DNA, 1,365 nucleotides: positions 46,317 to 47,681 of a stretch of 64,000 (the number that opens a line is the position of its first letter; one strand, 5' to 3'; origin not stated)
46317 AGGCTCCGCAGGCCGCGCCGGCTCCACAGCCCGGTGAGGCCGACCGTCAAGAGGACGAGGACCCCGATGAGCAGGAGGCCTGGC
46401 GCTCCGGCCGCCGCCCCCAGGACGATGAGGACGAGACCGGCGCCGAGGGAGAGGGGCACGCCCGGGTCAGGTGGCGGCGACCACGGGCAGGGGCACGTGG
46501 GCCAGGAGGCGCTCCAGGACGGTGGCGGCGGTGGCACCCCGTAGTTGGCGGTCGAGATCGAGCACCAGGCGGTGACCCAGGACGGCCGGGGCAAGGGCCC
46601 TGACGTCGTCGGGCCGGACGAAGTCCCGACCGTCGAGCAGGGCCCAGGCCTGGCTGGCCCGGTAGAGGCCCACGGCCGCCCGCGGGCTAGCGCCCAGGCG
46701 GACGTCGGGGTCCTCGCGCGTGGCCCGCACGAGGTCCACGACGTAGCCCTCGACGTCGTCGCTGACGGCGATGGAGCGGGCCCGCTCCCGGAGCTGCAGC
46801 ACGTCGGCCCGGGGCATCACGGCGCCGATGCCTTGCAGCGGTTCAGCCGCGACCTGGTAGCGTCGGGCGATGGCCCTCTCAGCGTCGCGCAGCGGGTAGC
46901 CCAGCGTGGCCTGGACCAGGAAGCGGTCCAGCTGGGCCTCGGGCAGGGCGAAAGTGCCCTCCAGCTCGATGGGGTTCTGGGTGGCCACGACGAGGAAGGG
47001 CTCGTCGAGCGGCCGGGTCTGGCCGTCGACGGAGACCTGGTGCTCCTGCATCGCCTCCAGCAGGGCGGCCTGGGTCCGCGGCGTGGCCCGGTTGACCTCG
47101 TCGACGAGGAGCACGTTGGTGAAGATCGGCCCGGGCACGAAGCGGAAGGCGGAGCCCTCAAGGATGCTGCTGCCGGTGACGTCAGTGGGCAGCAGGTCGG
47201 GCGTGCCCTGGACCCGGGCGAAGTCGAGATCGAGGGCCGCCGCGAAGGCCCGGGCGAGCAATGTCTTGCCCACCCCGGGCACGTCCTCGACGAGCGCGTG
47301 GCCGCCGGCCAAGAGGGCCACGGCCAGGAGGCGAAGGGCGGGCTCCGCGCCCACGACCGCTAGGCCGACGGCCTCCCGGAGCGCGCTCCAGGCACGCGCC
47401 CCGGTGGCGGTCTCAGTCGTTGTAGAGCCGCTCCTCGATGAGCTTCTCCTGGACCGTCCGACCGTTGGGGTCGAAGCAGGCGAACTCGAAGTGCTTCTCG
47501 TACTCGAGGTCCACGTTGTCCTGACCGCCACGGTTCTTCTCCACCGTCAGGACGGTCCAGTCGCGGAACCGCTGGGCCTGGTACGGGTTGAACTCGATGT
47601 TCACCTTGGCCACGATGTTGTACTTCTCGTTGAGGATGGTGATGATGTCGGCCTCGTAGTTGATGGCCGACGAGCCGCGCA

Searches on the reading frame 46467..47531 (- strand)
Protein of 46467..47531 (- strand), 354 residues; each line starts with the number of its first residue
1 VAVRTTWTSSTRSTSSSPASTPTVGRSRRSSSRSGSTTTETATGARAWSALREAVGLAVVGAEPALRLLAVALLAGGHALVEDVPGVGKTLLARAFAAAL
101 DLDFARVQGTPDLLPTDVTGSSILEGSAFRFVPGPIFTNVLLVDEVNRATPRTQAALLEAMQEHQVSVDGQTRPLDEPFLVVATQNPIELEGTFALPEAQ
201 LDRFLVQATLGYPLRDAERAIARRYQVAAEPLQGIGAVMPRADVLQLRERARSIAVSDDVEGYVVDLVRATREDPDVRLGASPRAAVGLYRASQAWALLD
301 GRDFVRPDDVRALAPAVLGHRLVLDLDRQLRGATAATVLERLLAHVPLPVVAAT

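Call 4: search_protein_families(library=ncbifam, proteins=[window:46467-47531:-], max_evalue=0.01)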
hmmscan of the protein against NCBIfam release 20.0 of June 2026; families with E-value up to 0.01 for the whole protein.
window:46467-47531:- (354 aa): 9 families
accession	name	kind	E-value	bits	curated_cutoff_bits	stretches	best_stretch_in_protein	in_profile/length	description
TIGR02031.1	BchD-ChlD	equivalog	1.5e-10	40.5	499.55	1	64-327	5-276/608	magnesium chelatase ATPase subunit D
TIGR02442.1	Cob-chelat-sub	hypoth_equivalog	5.5e-07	28.4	779.45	1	139-322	129-310/641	putative cobaltochelatase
NF047784.1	MadB_ATPase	equivalog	1.1e-06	28.1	475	1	139-231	140-229/298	MadB family AAA-type ATPase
TIGR02640.1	gas_vesic_GvpN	equivalog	5.1e-06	26.2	266.8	1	141-226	109-199/262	gas vesicle protein GvpN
TIGR00764.1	lon_rel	equivalog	0.0003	19.5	516.6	0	139-172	219-252/608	ATP-dependent protease LonB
TIGR00635.1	ruvB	equivalog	0.0007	18.7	299.05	1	77-168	31-112/305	Holliday junction branch migration DNA helicase RuvB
NF000868.0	PRK00080.1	equivalog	0.0032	16.4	282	0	77-167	52-132/330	Holliday junction branch migration DNA helicase RuvB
TIGR02030.1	BchI-ChlI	equivalog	0.0053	16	466.95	1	140-329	134-322/337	magnesium chelatase ATPase subunit I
NF050807.1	TransRegFlbDCaul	equivalog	0.0069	15.3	750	0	140-186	215-261/454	sigma-54-dependent transcriptional regulator FlbD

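Call 5: search_protein_families(library=pfam, proteins=[window:46467-47531:-], max_evalue=0.01)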
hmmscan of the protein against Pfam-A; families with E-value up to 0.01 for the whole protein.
window:46467-47531:- (354 aa): 8 families
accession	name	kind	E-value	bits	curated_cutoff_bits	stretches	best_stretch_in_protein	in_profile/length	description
PF07726.17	AAA_3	-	1.2e-57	193.8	27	1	78-206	1-131/131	ATPase family associated with various cellular activities (AAA)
PF17863.7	AAA_lid_2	-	9.3e-22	77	22.7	1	269-341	1-73/74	AAA lid domain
PF07728.20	AAA_5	-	2.5e-13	50.7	22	1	85-204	8-139/139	AAA domain (dynein-related subfamily)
PF00004.35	AAA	-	2.7e-07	31.5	21.2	1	85-189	7-113/131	ATPase family associated with various cellular activities (AAA)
PF20030.5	bpMoxR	-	0.00048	19.7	27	1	58-209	13-165/205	MoxR domain in the MoxR-vWA-beta-propeller ternary systems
PF01078.27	Mg_chelatase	-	0.00061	19.7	20.3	0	59-98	5-44/207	Magnesium chelatase, subunit ChlI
PF00158.32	Sigma54_activat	-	0.0022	18.1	20.2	0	140-186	96-142/168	Sigma-54 interaction domain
PF05496.18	RuvB_N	-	0.0029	17.8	27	0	77-168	34-115/159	Holliday junction DNA helicase RuvB P-loop domain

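Call 8: search_protein_families(library=padloc, proteins=[window:46467-47531:-], max_evalue=0.01)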
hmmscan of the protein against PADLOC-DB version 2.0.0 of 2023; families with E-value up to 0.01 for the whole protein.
window:46467-47531:- (354 aa): 0 families

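Call 47: find_homologous_proteins(query=window:46467-47417:-)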
Query window:46467-47417:- (316 aa): 8000 proteins with E <= 0.001 among 8000 candidates; the best 120 are listed.
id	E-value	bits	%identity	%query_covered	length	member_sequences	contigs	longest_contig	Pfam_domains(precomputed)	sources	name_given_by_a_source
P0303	1.5e-179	614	100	93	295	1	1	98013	PF07726.18,PF00004.36,PF17863.8,PF07728.21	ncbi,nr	ncbi:MAG TPA: MoxR family ATPase [Candidatus Limnocylindrales bacterium]|nr:MoxR family ATPase [Cand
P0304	2.5e-161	554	85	99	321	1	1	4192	PF20030.6,PF07726.18,PF00004.36,PF17863.8,PF07728.21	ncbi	ncbi:MAG: AAA family ATPase [Candidatus Limnocylindrales bacterium]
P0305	6.8e-161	553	86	99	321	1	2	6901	PF20030.6,PF07726.18,PF00004.36,PF17863.8,PF07728.21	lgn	-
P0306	6.1e-149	513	80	98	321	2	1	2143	PF20030.6,PF07726.18,PF00004.36,PF17863.8,PF07728.21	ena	-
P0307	2.9e-148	511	80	98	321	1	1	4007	PF20030.6,PF07726.18,PF00004.36,PF17863.8,PF07728.21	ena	-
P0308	2.9e-145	501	78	98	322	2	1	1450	PF20030.6,PF07726.18,PF00004.36,PF17863.8,PF07728.21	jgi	jgi:MoxR-like ATPase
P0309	2.5e-137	475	74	97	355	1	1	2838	PF20030.6,PF07726.18,PF00004.36,PF17863.8,PF07728.21,PF01078.28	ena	-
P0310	1.6e-135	469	72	99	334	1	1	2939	PF20030.6,PF07726.18,PF00004.36,PF17863.8,PF07728.21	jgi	jgi:MoxR-like ATPase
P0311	6.0e-134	464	71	96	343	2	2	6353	PF20030.6,PF07726.18,PF00004.36,PF17863.8,PF07728.21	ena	-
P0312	6.5e-134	464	70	99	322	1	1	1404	PF20030.6,PF07726.18,PF00004.36,PF17863.8,PF07728.21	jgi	jgi:MoxR-like ATPase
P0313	7.1e-134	464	73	99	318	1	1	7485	PF20030.6,PF07726.18,PF00004.36,PF17863.8,PF07728.21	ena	-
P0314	1.1e-133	463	71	99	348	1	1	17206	PF20030.6,PF07726.18,PF00004.36,PF17863.8,PF07728.21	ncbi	-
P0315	1.1e-133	463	72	100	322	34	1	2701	PF20030.6,PF07726.18,PF00004.36,PF17863.8,PF07728.21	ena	-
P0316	3.3e-133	462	73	99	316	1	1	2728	PF20030.6,PF07726.18,PF00004.36,PF17863.8,PF07728.21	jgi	jgi:MoxR-like ATPase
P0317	4.5e-133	461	70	97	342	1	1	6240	PF20030.6,PF07726.18,PF00004.36,PF17863.8,PF07728.21,PF01078.28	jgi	jgi:MoxR-like ATPase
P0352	2.7e-131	455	73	96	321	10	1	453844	PF20030.6,PF07726.18,PF00004.36,PF17863.8,PF07728.21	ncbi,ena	-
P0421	8.6e-130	451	71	97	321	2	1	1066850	PF20030.6,PF07726.18,PF00004.36,PF17863.8,PF07728.21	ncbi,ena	-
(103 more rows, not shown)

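Call 49: find_encoding_contigs(protein=P0421, flank=10000, max_places=2)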
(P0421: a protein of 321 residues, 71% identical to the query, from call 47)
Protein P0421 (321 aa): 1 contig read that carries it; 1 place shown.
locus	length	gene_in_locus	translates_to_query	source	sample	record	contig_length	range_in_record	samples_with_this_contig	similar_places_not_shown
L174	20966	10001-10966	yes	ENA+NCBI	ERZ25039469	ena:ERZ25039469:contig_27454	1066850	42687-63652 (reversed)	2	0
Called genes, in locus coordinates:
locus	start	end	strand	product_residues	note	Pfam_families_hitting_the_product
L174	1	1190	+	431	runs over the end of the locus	PF13458:Peripla_BP_6, PF01094:ANF_receptor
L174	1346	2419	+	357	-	PF02653:BPD_transp_2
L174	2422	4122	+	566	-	PF02653:BPD_transp_2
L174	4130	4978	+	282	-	PF00005:ABC_tran, PF13304:AAA_21 (faint), PF12399:BCA_ABC_TP_C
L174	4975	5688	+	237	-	PF00005:ABC_tran, PF13304:AAA_21 (faint)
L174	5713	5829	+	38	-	-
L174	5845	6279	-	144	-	-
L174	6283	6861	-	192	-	PF00156:Pribosyltran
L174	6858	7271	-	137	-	-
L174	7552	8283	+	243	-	PF00149:Metallophos, PF12850:Metallophos_2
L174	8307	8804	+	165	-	PF00582:Usp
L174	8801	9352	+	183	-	PF02254:TrkA_N, PF13241:NAD_binding_7 (faint)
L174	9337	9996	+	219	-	PF02254:TrkA_N, PF03807:F420_oxidored (weak), PF13241:NAD_binding_7 (weak), PF02080:TrkA_C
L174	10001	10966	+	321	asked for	PF20030:bpMoxR (weak), PF00004:AAA, PF07726:AAA_3, PF07728:AAA_5, PF17863:AAA_lid_2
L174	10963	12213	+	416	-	PF01882:DUF58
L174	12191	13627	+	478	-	PF13559:DUF4129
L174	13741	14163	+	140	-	PF04969:CS (weak), PF00011:HSP20, PF17886:ArsA_HSP20 (weak)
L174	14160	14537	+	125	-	PF13411:MerR_1, PF00376:MerR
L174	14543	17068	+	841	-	PF02190:LON_substr_bdg, PF00004:AAA, PF07728:AAA_5, PF22667:Lon_lid, PF05362:Lon_C, PF13541:ChlI (faint)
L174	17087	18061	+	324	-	PF00226:DnaJ, PF01556:DnaJ_C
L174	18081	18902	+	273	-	-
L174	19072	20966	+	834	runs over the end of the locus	PF02861:Clp_N, PF23569:NBD_SMAX1, PF00004:AAA, PF17871:AAA_lid_9, PF07724:AAA_2, PF00004:AAA, PF07728:AAA_5, PF10431:ClpB_D2-small, +12 more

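Call 50: find_encoding_contigs(protein=P0352, flank=10000, max_places=2)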
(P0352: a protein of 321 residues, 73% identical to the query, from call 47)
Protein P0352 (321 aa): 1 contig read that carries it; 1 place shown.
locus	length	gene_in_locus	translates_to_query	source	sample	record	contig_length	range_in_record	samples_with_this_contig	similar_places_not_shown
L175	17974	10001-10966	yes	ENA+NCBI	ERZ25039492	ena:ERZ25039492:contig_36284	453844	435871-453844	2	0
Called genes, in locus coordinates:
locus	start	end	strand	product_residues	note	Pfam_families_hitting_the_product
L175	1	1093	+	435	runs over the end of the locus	PF13458:Peripla_BP_6, PF01094:ANF_receptor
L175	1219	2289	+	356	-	PF02653:BPD_transp_2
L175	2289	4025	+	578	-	PF02653:BPD_transp_2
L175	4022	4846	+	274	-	PF13476:AAA_23 (faint), PF00005:ABC_tran, PF13304:AAA_21 (faint), PF12399:BCA_ABC_TP_C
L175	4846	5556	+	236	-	PF00005:ABC_tran, PF13304:AAA_21 (weak)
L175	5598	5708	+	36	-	-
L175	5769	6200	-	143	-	-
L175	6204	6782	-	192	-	PF00156:Pribosyltran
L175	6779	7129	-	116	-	-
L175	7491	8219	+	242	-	PF00149:Metallophos, PF12850:Metallophos_2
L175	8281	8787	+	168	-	PF00582:Usp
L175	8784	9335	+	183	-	PF02254:TrkA_N, PF03721:UDPG_MGDP_dh_N (weak)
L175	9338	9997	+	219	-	PF02254:TrkA_N, PF03807:F420_oxidored (weak), PF02080:TrkA_C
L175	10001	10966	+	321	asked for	PF20030:bpMoxR (faint), PF00004:AAA, PF07726:AAA_3, PF07728:AAA_5, PF17863:AAA_lid_2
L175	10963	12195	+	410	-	PF01882:DUF58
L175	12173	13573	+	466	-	PF13559:DUF4129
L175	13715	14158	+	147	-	PF00011:HSP20, PF17886:ArsA_HSP20 (weak)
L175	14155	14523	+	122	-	PF13411:MerR_1, PF00376:MerR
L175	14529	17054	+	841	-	PF02190:LON_substr_bdg, PF00004:AAA, PF07728:AAA_5, PF22667:Lon_lid, PF05362:Lon_C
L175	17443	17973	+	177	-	?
